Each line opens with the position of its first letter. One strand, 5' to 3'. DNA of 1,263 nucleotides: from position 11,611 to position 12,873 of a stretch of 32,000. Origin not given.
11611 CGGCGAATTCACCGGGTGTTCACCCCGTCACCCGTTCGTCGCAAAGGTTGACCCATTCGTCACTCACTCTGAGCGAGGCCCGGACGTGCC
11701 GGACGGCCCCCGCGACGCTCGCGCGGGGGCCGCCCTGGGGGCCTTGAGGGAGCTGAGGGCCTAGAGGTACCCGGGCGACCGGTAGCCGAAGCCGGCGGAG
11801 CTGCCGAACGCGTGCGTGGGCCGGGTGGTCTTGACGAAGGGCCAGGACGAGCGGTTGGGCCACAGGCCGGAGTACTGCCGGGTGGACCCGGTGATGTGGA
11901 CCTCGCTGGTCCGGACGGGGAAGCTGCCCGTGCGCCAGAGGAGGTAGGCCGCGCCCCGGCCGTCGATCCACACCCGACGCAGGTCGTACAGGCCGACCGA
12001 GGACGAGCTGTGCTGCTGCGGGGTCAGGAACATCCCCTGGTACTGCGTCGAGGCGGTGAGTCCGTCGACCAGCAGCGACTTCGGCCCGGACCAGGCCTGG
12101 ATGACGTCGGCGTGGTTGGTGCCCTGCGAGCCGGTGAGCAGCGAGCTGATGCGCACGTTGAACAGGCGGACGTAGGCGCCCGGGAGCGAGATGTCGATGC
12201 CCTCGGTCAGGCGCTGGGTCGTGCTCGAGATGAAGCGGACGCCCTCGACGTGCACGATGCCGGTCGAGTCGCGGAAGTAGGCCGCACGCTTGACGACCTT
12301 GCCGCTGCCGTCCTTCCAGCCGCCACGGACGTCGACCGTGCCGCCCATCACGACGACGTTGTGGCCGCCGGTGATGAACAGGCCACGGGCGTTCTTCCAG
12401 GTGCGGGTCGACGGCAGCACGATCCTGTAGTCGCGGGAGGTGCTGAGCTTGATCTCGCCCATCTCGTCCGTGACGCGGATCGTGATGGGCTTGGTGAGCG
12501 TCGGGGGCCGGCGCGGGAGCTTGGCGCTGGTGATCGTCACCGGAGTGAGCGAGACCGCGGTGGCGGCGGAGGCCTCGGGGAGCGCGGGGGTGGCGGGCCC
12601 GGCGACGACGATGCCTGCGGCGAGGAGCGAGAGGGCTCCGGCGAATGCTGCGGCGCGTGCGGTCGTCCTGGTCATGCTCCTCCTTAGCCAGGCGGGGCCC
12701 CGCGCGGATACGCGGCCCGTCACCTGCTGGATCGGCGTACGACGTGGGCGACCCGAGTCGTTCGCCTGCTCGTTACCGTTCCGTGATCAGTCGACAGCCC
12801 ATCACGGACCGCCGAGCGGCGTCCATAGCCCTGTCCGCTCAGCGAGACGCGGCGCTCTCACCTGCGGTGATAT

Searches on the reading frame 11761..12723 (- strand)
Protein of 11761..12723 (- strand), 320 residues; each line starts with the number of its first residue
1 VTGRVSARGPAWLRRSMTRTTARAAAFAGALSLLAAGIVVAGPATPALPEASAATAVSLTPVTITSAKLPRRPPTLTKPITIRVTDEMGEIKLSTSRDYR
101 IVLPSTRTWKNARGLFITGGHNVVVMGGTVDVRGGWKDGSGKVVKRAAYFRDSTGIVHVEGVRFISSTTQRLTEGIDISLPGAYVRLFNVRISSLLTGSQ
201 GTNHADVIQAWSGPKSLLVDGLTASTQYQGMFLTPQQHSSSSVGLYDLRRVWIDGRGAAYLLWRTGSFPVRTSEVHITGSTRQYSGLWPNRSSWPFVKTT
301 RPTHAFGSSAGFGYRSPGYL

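Call 18: search_protein_families(library=pfam, proteins=[window:11761-12723:-], max_evalue=0.01)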
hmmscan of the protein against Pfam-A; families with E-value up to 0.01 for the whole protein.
window:11761-12723:- (320 aa): 1 family
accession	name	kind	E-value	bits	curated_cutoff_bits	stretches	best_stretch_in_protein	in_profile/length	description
PF05594.20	Fil_haemagg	-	0.0052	17.9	21.5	0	108-158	13-63/72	Haemagglutinin repeat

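Call 67: find_homologous_proteins(query=window:11761-12723:-)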
Query window:11761-12723:- (320 aa): 22 proteins with E <= 0.001 among 6843 candidates.
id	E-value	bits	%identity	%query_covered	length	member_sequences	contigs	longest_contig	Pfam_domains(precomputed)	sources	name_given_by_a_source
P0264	2.0e-185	633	93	91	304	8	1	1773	-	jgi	jgi:hypothetical protein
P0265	2.2e-171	587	86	95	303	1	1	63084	-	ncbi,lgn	-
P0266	6.4e-169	579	86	87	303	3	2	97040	-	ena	-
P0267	3.9e-148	511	73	95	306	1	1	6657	-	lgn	-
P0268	8.2e-145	500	78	82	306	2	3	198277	-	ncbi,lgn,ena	ncbi:MAG: hypothetical protein AB7O74_16960 [Candidatus Nanopelagicales bacterium]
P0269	1.0e-144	499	73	95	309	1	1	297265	-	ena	-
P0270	2.3e-144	498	72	95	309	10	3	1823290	-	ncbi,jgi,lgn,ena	-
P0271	5.6e-144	497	80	81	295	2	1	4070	-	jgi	jgi:hypothetical protein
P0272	4.2e-141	488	72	95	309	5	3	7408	-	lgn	-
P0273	7.7e-138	477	70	95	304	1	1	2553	-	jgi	jgi:hypothetical protein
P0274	1.3e-120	420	62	95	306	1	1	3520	-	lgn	-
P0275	1.5e-118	413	62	95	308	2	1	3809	-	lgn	-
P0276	5.4e-111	389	68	82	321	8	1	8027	-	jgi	jgi:hypothetical protein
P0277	1.5e-102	361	65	81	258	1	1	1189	-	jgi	jgi:hypothetical protein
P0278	6.9e-85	303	59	73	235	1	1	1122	-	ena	-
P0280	2.5e-62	229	46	80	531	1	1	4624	PF11721.15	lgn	-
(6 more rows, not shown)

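Call 75: predict_structure(alignment_id=A4)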
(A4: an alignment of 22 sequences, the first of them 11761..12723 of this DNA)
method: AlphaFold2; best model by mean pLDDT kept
length: 320 residues; sequences in the alignment: 22
mean_pLDDT: 83.4   pTM: 0.79
mean pLDDT of the five models: 83.4, 82.7, 82.7, 82.4, 82.4
residues with pLDDT >= 90: 207; 70-90: 55; 50-70: 3; < 50: 55
segments of 3 or more residues with pLDDT < 50: 1-4, 6-56
pLDDT, mean of each block of 10 residues (from residue 1): 43 38 33 32 32 55 90 96 97 98 96 98 97 94 95 97 97 96 96 94 90 92 96 87 92 92 90 95 84 92 93 92
secondary structure, 60 per line:
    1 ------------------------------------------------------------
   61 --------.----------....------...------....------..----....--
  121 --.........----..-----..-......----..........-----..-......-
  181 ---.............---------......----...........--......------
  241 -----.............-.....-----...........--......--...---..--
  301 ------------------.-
elements in order: E80-83 E90-92 E99-102 E115-118 E123-131 E146-151 E156-165 E174-179 E184-196 E206-211 E216-226 E229-234 E246-258 E260-264 E270-280 H283-286
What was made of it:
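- On Right-handed parallel beta-helix enzymes (for the neighbour at 11761-12723): The model core has pLDDT >90 and is made of short strands (call 75).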

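Call 77: fold_search(model_id=the predicted structure, library=pdb)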
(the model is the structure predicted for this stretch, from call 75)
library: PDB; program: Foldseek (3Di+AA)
matches with E <= 10: 200; with E <= 0.001: 0
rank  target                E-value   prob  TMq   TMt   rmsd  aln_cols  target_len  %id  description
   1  5w6p_A                2.5e-01  0.23  0.22  0.13  12.4       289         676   10  Crystal structure of Bacteriophage CBA120 tailspike protein 2 enzymatically active domain (TSP2dN, orf211) (released 2018-10-24)
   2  6w4q_B                3.0e-01  0.21  0.23  0.12  12.3       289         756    9  Crystal structure of full-length tailspike protein 2 (TSP2, ORF211) ) from Escherichia coli O157:H7 bacteriophage CAB1 (released 2021-01-20)
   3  1rmg_A                3.3e-01  0.25  0.25  0.20  11.6       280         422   12  RHAMNOGALACTURONASE A FROM ASPERGILLUS ACULEATUS (released 1998-03-04)
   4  6gvp_A                4.0e-01  0.41  0.28  0.17  11.6       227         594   14  TAILSPIKE PROTEIN MUTANT E372Q (DELTA N471/S472) OF E. COLI BACTERIOPHAGE HK620 IN COMPLEX WITH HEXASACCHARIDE (released 2018-07-11)
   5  2w7z_A                4.8e-01  0.10  0.16  0.22  12.6       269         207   11  Structure of the pentapeptide repeat protein EfsQnr, a DNA gyrase inhibitor. Free amines modified by cyclic pentylatio (released 2009-05-05)
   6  3eqn_A                5.5e-01  0.35  0.25  0.12  12.4       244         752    9  Crystal structure of beta-1,3-glucanase from Phanerochaete chrysosporium (Lam55A) (released 2009-02-03)
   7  4mr0_B                5.8e-01  0.69  0.35  0.27   8.4       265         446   14  Crystal structure of PfbA, a surface adhesin of Streptococcus pneumoniae (released 2014-02-05)
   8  5w6p_D                5.8e-01  0.21  0.26  0.15  11.1       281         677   10  Crystal structure of Bacteriophage CBA120 tailspike protein 2 enzymatically active domain (TSP2dN, orf211) (released 2018-10-24)
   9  4c2l_A                6.3e-01  0.20  0.23  0.20  11.7       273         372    8  Crystal structure of endo-xylogalacturonan hydrolase from Aspergillus tubingensis (released 2013-09-25)
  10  5m5z_A                8.0e-01  0.35  0.28  0.14  12.0       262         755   10  Chaetomium thermophilum beta-1-3-glucanase (released 2017-05-17)
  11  1qcx                  8.0e-01  0.15  0.26  0.24  12.3       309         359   11  PECTIN LYASE B (released 1999-05-19)
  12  7o0y_A                8.8e-01  0.04  0.15  0.13  17.9       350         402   12  ABC transporter NosDFY, nucleotide-free in GDN (released 2022-04-13)
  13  6kfn                  9.6e-01  0.13  0.23  0.24  11.1       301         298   13  Crystal structure of alginate lyase from Paenibacillus sp. str. FPU-7 (released 2019-10-30)
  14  4yz0_A                1.0e+00  0.10  0.18  0.26  13.8       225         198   11  C. bescii Family 3 pectate lyase double mutant K108A/E39Q in complex with trigalacturonic acid (released 2015-12-23)
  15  6w4q_A                1.0e+00  0.08  0.20  0.11  13.5       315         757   10  Crystal structure of full-length tailspike protein 2 (TSP2, ORF211) ) from Escherichia coli O157:H7 bacteriophage CAB1 (released 2021-01-20)
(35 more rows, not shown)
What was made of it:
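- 11761..12723 (-): Secreted 320-aa protein of a small lineage-restricted family (22 homologs), beta-helix-like model. A syntenic partner of the propeller genes. calls 18, 67, 75, 77.
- On Right-handed parallel beta-helix enzymes (for the neighbour at 11761-12723): The Foldseek top 50 are almost all beta-helix proteins, but with E 0.25-2 and TM 0.15-0.35 (call 77).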
